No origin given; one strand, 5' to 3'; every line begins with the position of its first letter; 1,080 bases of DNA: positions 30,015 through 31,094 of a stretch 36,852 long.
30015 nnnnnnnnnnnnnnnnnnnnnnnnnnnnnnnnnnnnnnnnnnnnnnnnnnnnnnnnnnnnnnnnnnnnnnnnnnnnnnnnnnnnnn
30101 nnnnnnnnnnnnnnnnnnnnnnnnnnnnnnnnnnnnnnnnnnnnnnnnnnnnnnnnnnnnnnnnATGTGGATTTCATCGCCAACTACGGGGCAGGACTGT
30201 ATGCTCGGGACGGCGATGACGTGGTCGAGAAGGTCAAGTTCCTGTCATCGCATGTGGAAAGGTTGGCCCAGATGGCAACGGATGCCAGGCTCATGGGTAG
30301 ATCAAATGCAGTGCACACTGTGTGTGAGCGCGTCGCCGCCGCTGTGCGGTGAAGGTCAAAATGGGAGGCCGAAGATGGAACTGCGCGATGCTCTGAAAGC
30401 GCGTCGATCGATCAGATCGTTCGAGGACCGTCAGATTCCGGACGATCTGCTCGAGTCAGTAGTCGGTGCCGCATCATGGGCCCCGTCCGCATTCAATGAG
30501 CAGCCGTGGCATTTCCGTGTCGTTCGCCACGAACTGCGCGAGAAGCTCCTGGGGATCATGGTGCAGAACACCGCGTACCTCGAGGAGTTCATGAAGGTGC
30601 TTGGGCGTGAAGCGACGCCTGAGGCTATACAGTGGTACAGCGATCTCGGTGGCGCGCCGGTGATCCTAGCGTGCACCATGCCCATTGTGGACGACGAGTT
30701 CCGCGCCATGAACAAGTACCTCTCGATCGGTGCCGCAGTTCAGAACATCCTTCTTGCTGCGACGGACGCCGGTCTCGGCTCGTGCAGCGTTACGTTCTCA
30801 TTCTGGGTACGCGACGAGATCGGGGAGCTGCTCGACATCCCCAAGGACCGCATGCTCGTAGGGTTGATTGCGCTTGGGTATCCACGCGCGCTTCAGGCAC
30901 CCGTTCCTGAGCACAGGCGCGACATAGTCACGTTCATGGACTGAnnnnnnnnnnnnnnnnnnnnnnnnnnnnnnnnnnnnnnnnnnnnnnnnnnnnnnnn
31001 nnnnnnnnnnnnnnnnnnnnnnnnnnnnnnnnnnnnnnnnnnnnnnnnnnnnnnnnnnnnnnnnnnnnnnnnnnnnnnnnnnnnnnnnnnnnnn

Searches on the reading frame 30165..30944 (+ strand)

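Call 15: search_protein_families(library=pfam, proteins=[window:30165-30944:+], max_evalue=0.00001)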
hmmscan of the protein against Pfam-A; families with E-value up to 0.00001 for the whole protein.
window:30165-30944:+ (259 aa): 2 families
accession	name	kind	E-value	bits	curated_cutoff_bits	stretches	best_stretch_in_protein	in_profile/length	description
PF00881.29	Nitroreductase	-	2.1e-30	106.6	23.5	1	77-239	1-167/167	Nitroreductase family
PF14512.11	TM1586_NiRdase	-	1.4e-13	51.4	27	0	98-122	162-186/215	Putative TM nitroreductase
